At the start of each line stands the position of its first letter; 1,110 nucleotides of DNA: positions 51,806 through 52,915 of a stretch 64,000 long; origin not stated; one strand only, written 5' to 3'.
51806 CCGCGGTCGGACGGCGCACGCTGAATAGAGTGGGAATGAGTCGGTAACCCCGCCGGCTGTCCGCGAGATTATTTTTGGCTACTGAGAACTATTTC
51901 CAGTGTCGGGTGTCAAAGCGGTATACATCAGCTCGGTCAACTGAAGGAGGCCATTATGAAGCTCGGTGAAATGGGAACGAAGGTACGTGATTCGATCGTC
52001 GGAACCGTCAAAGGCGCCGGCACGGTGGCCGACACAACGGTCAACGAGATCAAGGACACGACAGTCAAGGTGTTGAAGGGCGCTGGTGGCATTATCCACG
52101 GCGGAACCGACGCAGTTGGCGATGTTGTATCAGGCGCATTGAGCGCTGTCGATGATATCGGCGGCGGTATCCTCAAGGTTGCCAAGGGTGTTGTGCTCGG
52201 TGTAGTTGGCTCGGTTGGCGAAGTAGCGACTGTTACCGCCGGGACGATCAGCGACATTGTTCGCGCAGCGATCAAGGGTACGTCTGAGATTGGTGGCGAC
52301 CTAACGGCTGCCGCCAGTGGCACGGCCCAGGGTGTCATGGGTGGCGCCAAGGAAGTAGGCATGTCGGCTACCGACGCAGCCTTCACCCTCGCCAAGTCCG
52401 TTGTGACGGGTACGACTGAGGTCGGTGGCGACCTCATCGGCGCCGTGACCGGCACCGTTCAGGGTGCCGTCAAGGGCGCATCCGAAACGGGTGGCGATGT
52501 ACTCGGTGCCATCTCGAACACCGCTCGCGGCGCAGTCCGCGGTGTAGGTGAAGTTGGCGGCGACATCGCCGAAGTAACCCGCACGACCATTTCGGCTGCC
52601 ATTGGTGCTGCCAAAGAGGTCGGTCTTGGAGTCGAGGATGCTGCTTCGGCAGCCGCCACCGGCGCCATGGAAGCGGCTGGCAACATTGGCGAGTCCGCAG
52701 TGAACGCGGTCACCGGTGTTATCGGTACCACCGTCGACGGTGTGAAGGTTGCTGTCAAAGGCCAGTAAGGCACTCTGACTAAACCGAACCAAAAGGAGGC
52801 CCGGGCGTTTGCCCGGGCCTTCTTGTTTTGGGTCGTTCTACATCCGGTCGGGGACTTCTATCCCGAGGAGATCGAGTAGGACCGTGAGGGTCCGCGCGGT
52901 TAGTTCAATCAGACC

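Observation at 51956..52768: Stand-alone gene encoding a 22-residue tandem-repeat protein (apolipoprotein/LEA-like periodicity)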

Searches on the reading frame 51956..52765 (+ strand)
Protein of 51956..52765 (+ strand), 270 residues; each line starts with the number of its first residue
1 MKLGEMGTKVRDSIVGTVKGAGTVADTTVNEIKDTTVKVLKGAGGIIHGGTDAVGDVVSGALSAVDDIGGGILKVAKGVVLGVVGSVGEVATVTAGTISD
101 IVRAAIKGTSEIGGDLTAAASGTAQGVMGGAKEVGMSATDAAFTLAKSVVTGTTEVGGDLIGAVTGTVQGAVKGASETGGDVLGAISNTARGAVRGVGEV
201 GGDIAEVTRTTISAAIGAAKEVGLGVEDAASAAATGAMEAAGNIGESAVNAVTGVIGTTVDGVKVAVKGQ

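Call 3: search_protein_families(library=pfam, proteins=[window:51956-52765:+], max_evalue=10)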
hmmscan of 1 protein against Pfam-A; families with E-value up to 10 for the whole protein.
window:51956-52765:+ (270 aa): 0 families

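Call 4: search_protein_families(library=ncbifam, proteins=[window:51956-52765:+], max_evalue=10)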
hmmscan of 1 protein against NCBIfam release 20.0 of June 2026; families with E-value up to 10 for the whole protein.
window:51956-52765:+ (270 aa): 2 families
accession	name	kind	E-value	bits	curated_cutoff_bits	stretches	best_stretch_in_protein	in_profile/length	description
NF047840.1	lipo_Ag473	exception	1.6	9.5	100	1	116-221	25-126/136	Ag473 family lipoprotein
TIGR01463.1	mtaA_cmuA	subfamily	4.9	6.3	235.4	1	12-53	278-319/340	MtaA/CmuA family methyltransferase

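Call 7: find_homologous_proteins(query=window:51956-52765:+)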
Query window:51956-52765:+ (270 aa): 7 proteins with E <= 0.001 among 8000 candidates.
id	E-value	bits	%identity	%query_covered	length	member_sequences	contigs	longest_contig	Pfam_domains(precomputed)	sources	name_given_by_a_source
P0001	3.8e-56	209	48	99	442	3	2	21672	-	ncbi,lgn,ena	-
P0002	3.4e-21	94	39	52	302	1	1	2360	PF00072.31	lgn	-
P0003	1.0e-14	73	37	47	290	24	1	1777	PF02922.25,PF16561.12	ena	-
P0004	1.0e-12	66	32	52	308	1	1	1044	PF00072.31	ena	-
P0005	2.9e-12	65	32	64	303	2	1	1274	PF00072.31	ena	-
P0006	3.6e-8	51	35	49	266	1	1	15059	-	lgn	-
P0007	1.2e-5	43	30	56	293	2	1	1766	-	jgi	-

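Call 8: search_solved_structures(query=window:51956-52765:+, max_evalue=10)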
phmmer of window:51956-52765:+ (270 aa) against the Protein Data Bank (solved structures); distinct sequences matched with E-value up to 10: 2.
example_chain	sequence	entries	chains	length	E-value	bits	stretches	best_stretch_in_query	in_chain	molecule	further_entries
6v8i_CF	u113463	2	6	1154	0.17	14.8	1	161-228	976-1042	Tape Measure Protein, gp57 | Tape measure protein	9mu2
5cwd_A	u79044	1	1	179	0.33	13.8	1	120-249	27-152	Designed helical repeat protein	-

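Call 13: find_related_loci(query=window:51956-52765:+, collection=genome_contigs, flank=10000)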
Query window:51956-52765:+ (270 aa) in genome_contigs; peptide patterns used: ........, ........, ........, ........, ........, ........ (x = any residue, [..] = any of these).
389 stretches matched a pattern; 6 encode a relative of the query (tblastn E <= 1e-3); 6 distinct loci.
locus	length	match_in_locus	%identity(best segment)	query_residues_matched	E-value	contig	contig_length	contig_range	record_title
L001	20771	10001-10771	94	1-257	1e-131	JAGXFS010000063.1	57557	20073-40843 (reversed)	MAG: Acidimicrobiia bacterium isolate LH_M20 k141_439043, whole genome shotgun sequence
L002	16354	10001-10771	92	1-257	9e-129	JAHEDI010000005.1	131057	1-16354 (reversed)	MAG: bacterium isolate Ww197 NODE_33_length_131057_cov_9.814910, whole genome shotgun sequence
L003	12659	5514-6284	93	1-257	1e-120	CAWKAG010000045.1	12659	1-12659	MAG: uncultured Acidimicrobiia bacterium isolate MFD03551.bin.2.103 genome assembly, contig: contig_56122, whole genome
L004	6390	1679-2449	94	1-257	4e-120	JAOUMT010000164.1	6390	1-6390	MAG: Acidimicrobiia bacterium isolate 8_1_July_SF_Bin47 8_1_July_SF_Bin47_scaffold_6371_c1, whole genome shotgun sequenc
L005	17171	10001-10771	93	1-257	7e-120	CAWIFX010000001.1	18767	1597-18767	MAG: uncultured Acidimicrobiia bacterium isolate MFD03551.bin.2.75 genome assembly, contig: contig_101601, whole genome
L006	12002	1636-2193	38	3-264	7e-18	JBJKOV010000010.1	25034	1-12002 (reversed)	MAG: Thermodesulfovibrionales bacterium isolate Bin_104 S1Ck127_2174714_flag_0_multi_11.9956_len_25034, whole genome sho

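Call 18: predict_structure(alignment_id=A1)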
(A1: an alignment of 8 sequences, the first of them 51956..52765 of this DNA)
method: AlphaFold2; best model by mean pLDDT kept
length: 270 residues; sequences in the alignment: 8
mean_pLDDT: 75.2   pTM: 0.75
mean pLDDT of the five models: 75.2, 72.7, 65.8, 40.1, 36.3
residues with pLDDT >= 90: 38; 70-90: 130; 50-70: 83; < 50: 19
segments of 3 or more residues with pLDDT < 50: 44-50, 261-270
pLDDT, mean of each block of 10 residues (from residue 1): 58 61 56 63 46 65 66 67 64 73 81 82 85 80 90 88 92 87 91 92 89 89 85 87 85 72 36
secondary structure, 60 per line:
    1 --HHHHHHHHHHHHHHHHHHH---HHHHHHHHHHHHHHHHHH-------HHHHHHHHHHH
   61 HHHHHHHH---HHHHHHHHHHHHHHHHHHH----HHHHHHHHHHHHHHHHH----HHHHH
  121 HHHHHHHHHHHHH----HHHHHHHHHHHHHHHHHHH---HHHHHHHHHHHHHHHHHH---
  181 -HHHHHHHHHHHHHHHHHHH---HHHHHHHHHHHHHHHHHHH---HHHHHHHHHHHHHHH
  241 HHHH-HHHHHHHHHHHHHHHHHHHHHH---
elements in order: H3-21 H25-42 H50-68 H72-90 H95-111 H116-133 H138-156 H160-177 H182-200 H204-222 H226-244 H246-267

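Call 20: fold_search(model_id=the predicted structure, library=pdb)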
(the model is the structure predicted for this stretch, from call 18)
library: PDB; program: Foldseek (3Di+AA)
matches with E <= 10: 671; with E <= 0.001: 3
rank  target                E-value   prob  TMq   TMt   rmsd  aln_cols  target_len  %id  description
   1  8cwy_A                7.9e-08  1.00  0.78  0.49   3.3       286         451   17  Accurate computational design of genetically encoded 3D protein crystals (released 2023-11-01)
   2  8cws_A                4.2e-07  1.00  0.52  0.33  13.4       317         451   17  Accurate computational design of genetically encoded 3D protein crystals (released 2023-11-01)
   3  5cwb                  1.0e-04  1.00  0.43  0.57   9.8       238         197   15  Crystal structure of de novo designed helical repeat protein DHR4 (released 2015-12-16)
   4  6vfi_A                1.2e-03  1.00  0.35  0.45  12.1       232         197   13  De novo designed octahedral nanoparticle O43_dn18 (released 2020-08-12)
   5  5cwd                  1.6e-03  1.00  0.41  0.58   4.6       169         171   20  Crystal structure of de novo designed helical repeat protein DHR7 (released 2015-12-16)
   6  9dze_K                2.8e-03  0.99  0.27  0.24  14.5       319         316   15  Computationally Designed Bifaceted Protein Nanomaterial pD5-14 (released 2024-10-30)
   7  7udk_A                4.7e-03  1.00  0.42  0.59   4.8       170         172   18  Crystal structure of designed helical repeat protein RPB_LRP2_R4 bound to LRPx4 peptide (released 2023-03-22)
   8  8g9k_B                6.7e-03  1.00  0.31  0.39  11.1       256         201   17  Geometrically programmable nanomaterial construction using regularized protein building blocks (released 2024-03-13)
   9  8ga7                  7.0e-03  0.80  0.21  0.13  18.2       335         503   14  Geometrically programmable nanomaterial construction using regularized protein building blocks (released 2024-03-13)
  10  6een_B                1.2e-02  0.30  0.15  0.13  18.9       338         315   11  Crystal structure of a designer Pentatrico Peptide RNA binding protein, bound to a complex RNA target and featuring an (released 2019-08-21)
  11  8g9k_A                1.3e-02  0.93  0.25  0.32  13.3       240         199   13  Geometrically programmable nanomaterial construction using regularized protein building blocks (released 2024-03-13)
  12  8gel_A                1.4e-02  0.66  0.20  0.12  17.5       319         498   15  Cryo-EM structure of synthetic tetrameric building block sC4 (released 2024-03-13)
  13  8g9j                  1.5e-02  0.98  0.29  0.36  11.5       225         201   16  Geometrically programmable nanomaterial construction using regularized protein building blocks (released 2024-03-13)
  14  5i9g_C                1.8e-02  0.14  0.11  0.09  20.2       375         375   11  Crystal structure of designed pentatricopeptide repeat protein dPPR-U8C2 in complex with its target RNA U8C2 (released 2016-04-27)
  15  6een_A                2.2e-02  0.21  0.14  0.13  18.3       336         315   11  Crystal structure of a designer Pentatrico Peptide RNA binding protein, bound to a complex RNA target and featuring an (released 2019-08-21)
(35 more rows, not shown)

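Call 21: search_protein_representatives(protein=window:51956-52765:+)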
Query: 270 residues. Proteins with E-value up to 0.001 (for the whole library): 375; up to 1e-10: 54; up to 1e-30: 1. The best 150 are listed.
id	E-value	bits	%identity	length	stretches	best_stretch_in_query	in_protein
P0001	1.2e-56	208.5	48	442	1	1-267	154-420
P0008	5.6e-27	111.4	40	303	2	151-268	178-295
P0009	2.6e-26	109.2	46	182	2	70-171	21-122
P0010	9.0e-25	104.1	38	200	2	151-268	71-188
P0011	8.9e-23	97.6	51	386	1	1-118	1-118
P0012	2.6e-20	89.6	41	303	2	189-266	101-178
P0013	8.5e-19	84.6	45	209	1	1-123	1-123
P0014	9.5e-19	84.4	35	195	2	131-268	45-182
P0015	4.5e-18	82.2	31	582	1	1-252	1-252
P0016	1.5e-17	80.5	34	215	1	9-160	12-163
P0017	1.6e-17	80.4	29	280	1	10-260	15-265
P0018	1.9e-17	80.2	28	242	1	7-240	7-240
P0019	2.3e-16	76.7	46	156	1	148-267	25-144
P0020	1.2e-14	71.0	39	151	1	24-148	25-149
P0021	1.4e-14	70.8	39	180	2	126-251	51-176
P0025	6.5e-14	68.6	38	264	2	168-265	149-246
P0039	2.8e-12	63.3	29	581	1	10-255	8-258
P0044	7.9e-12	61.8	38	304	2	169-255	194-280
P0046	1.2e-11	61.2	35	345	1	97-268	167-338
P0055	5.1e-11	59.1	33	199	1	97-268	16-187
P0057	5.7e-11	59.0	32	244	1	88-266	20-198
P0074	3.2e-10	56.5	34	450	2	153-265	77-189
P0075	3.3e-10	56.5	33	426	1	88-265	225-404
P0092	1.5e-09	54.3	24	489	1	5-256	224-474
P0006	1.1e-08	51.4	32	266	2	24-124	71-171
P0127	3.0e-08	50.1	29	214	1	46-232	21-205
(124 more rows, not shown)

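Call 24: search_protein_families(library=pfam, proteins=[P0015, P0039, P0002, P0003, P0092, P0075, P0074, P0046, P0044, P0001], max_evalue=0.01)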
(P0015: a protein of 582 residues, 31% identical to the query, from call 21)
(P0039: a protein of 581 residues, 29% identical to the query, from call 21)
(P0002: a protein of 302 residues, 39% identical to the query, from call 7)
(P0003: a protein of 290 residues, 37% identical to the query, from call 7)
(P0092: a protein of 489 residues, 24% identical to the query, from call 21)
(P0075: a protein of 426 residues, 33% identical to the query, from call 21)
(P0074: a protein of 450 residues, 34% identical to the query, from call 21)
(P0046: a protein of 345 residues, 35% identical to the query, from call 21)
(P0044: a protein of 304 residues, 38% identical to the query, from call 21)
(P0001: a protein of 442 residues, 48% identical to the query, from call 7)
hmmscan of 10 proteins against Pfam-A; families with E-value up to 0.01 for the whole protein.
P0015 (582 aa): 1 family
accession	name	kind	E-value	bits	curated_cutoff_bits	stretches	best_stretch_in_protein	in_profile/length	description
PF03631.20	Virul_fac_BrkB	-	5e-42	144.8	33.7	1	311-558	6-253/259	Virulence factor BrkB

P0039 (581 aa): 1 family
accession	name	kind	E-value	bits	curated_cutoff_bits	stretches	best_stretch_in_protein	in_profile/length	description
PF03631.20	Virul_fac_BrkB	-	3.3e-35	122.4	33.7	1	310-562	6-258/259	Virulence factor BrkB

P0002 (302 aa): 2 families
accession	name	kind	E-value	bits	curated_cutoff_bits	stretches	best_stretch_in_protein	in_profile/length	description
PF00072.30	Response_reg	-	7.5e-08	33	30.2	1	188-296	1-110/111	Response regulator receiver domain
PF03709.21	OKR_DC_1_N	-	0.0061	17.2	29.3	0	199-277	7-85/111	Orn/Lys/Arg decarboxylase, N-terminal domain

P0003 (290 aa): 3 families
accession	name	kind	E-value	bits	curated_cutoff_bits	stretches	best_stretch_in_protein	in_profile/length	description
PF02922.24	CBM_48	-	8e-11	42.6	22.4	1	22-78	12-72/83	Carbohydrate-binding module 48 (Isoamylase N-terminal domain)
PF16561.11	AMPK1_CBM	-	1.3e-10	41.8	26.8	1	22-102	2-79/85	Glycogen recognition site of AMP-activated protein kinase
PF22058.2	X25_BaPul_like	-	0.0034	17.9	27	1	38-89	12-65/87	Pullulanase X25 domain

P0092 (489 aa): 1 family
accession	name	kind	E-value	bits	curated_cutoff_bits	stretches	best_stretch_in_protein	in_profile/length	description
PF04367.18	DUF502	-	1e-24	86.9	23.8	1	65-164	2-106/107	Protein of unknown function (DUF502)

P0075 (426 aa): 1 family
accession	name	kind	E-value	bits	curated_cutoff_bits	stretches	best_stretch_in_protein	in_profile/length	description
PF19991.5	HMA_2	-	0.00034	21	30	0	107-147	111-152/154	Heavy metal associated domain 2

P0074 (450 aa): 1 family
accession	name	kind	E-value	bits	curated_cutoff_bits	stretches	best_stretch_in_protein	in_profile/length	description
PF00690.31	Cation_ATPase_N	-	2.3e-14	53.3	20.4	1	352-419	1-69/69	Cation transporter/ATPase, N-terminus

P0046 (345 aa): 0 families

P0044 (304 aa): 1 family
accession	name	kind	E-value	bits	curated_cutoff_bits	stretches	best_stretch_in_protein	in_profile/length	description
PF11154.13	DUF2934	-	1.9e-10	40.6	22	1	3-38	2-37/37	Protein of unknown function (DUF2934)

P0001 (442 aa): 2 families
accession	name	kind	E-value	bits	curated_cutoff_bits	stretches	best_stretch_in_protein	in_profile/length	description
PF00072.30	Response_reg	-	0.00071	20.2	30.2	1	6-112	3-110/111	Response regulator receiver domain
PF05957.18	DUF883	-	0.0092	16.3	25.4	0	336-376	7-47/53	DUF883 N-terminal domain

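Call 29: find_encoding_contigs(protein=P0001, flank=8000, max_places=3)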
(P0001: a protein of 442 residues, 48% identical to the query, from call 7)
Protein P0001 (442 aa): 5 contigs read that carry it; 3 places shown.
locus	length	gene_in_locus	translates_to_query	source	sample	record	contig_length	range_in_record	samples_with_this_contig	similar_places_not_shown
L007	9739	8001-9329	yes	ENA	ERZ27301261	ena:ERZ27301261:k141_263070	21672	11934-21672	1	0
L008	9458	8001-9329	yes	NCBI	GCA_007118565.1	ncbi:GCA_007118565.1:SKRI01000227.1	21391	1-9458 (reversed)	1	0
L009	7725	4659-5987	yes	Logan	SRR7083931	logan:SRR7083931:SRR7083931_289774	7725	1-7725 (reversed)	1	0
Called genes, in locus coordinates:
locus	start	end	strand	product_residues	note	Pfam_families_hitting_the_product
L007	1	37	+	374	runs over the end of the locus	PF04107:GCS2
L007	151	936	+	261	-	PF07722:Peptidase_C26, PF00117:GATase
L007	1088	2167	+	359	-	PF00730:HhH-GPD, PF00633:HHH (weak), PF00293:NUDIX (weak), PF14815:NUDIX_4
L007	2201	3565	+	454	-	PF03486:HI0933_like (faint), PF07992:Pyr_redox_2, PF13738:Pyr_redox_3, PF00070:Pyr_redox, PF02852:Pyr_redox_dim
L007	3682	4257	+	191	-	PF13505:OMP_b-brl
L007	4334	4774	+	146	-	-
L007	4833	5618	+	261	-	PF09990:DUF2231, PF00355:Rieske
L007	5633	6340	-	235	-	PF00106:adh_short (weak), PF01370:Epimerase, PF05368:NmrA, PF13460:NAD_binding_10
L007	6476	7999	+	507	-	PF00154:RecA_N (faint), PF06745:ATPase, PF13191:AAA_16 (faint), PF13245:AAA_19 (faint), PF13481:AAA_25, PF03796:DnaB_C (weak), PF06745:ATPase, PF13173:AAA_14 (weak), +11 more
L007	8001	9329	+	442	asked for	-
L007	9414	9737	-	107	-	?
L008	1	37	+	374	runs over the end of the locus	PF04107:GCS2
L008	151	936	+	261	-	PF07722:Peptidase_C26, PF00117:GATase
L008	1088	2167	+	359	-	PF00730:HhH-GPD, PF00633:HHH (weak), PF00293:NUDIX (weak), PF14815:NUDIX_4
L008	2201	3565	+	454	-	PF03486:HI0933_like (faint), PF07992:Pyr_redox_2, PF13738:Pyr_redox_3, PF00070:Pyr_redox, PF02852:Pyr_redox_dim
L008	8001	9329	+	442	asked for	-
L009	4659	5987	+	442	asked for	-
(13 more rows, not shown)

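Call 30: find_encoding_contigs(protein=P0006, flank=8000, max_places=3)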
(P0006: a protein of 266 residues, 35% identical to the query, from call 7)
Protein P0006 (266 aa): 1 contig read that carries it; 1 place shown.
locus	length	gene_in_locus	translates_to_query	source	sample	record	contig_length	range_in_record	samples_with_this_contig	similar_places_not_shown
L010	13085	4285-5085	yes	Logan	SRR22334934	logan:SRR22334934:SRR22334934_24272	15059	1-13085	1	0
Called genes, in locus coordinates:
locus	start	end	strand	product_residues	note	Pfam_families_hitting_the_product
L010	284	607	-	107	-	PF17195:DUF5132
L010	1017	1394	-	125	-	PF19991:HMA_2, PF00403:HMA (weak)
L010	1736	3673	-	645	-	PF02743:dCache_1, PF17201:Cache_3-Cache_2, PF00015:MCPsignal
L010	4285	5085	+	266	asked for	-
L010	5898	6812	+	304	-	PF01545:Cation_efflux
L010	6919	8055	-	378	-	PF25919:BSH_CusB (faint), PF25917:BSH_RND, PF25973:BSH_CzcB, PF25954:Beta-barrel_RND_2, PF25967:RND-MFP_C (weak), PF25989:YknX_C (weak)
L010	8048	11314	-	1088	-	PF00873:ACR_tran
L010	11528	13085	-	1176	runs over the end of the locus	?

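Call 41: list_cluster_members(proteins=[window:51956-52765:+, P0001, P0012, P0003, P0014, P0015, P0025, P0055, P0057, P0010])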
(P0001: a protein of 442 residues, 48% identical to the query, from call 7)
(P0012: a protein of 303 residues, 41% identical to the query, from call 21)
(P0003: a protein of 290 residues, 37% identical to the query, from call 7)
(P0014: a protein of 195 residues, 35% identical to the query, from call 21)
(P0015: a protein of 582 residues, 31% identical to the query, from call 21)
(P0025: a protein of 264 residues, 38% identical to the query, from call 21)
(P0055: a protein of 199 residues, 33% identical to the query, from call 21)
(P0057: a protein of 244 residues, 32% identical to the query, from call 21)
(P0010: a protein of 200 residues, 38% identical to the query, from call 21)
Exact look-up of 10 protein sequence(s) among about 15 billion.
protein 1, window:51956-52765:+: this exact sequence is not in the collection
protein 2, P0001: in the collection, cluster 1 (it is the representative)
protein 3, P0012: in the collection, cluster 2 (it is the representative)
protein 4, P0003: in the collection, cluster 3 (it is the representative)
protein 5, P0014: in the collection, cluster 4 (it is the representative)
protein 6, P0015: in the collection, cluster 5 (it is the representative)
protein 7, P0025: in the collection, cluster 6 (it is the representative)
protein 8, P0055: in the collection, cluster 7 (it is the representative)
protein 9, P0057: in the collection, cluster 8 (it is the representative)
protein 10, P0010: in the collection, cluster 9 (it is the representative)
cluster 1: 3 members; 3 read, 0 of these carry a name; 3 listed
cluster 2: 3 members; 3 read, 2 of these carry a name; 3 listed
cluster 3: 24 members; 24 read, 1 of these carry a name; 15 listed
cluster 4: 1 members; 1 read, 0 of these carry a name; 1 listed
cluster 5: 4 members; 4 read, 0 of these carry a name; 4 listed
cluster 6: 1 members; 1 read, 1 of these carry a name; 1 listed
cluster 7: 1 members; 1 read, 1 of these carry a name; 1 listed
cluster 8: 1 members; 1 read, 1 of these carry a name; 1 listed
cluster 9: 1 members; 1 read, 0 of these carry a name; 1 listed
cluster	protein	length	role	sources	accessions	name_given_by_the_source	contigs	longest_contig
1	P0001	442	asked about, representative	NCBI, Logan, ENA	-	-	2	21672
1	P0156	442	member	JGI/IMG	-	-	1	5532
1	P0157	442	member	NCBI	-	-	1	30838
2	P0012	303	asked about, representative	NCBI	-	-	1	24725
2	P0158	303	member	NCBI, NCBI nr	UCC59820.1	MAG: response regulator transcription factor [Dehalococcoidia bacterium]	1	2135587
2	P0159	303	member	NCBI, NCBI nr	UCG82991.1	MAG: response regulator transcription factor [Dehalococcoidia bacterium]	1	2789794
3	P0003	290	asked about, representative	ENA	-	-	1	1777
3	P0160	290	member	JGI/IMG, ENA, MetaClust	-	\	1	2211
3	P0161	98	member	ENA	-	-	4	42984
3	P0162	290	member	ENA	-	-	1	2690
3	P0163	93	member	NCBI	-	-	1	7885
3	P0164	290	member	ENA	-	-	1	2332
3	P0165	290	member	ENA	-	-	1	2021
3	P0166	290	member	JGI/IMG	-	-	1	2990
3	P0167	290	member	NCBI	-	-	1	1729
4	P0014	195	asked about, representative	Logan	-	-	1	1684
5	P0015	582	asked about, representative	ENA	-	-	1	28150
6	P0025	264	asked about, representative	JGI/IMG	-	hypothetical protein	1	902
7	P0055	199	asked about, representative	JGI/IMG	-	hypothetical protein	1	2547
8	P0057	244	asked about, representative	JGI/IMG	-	hypothetical protein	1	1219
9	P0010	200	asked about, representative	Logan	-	-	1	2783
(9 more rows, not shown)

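Call 44: search_solved_structures(query=A2, max_evalue=10)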
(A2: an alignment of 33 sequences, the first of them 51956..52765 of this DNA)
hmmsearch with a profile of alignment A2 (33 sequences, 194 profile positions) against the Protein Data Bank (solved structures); distinct sequences matched with E-value up to 10: 24.
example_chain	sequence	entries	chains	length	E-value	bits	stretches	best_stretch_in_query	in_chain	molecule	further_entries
4uos_A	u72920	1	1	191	3.7e-06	30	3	5-99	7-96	DESIGNED HELICAL BUNDLE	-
6v8i_CF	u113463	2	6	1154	6.7e-06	29.2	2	29-116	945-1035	Tape Measure Protein, gp57 | Tape measure protein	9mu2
5cwo_A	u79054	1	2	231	7.5e-05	25.8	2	54-99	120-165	Designed helical repeat protein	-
9s1t_A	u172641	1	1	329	0.0002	24.4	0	96-138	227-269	De novo designed helical barrel - 6H5L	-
5cwg_A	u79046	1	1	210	0.00037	23.5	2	38-181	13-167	Designed helical repeat protein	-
8cwy_A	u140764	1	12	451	0.00044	23.3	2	12-152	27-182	T32-15-1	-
8cws_A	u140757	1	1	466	0.00046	23.2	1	12-151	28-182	F4132-2 Chain A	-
5cwc_A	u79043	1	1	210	0.0015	21.5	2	38-181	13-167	Designed helical repeat protein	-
4tql_A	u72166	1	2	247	0.0023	20.9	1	9-70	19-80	Three helix bundle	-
8f6r_A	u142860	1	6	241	0.0025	20.8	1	145-175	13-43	De novo designed oligomeric protein C6-79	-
7mwr_B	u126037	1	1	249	0.0054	19.7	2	12-147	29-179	LHD101B4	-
5cwb_A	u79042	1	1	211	0.0057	19.6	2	15-76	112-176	Designed helical repeat protein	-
5cwd_A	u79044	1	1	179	0.0064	19.5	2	80-173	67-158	Designed helical repeat protein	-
7udk_A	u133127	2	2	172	0.0065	19.5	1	93-165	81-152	Designed helical repeat protein (DHR) RPB_LRP2_R4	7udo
1eq1_A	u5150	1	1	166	0.037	17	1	15-128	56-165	APOLIPOPHORIN-III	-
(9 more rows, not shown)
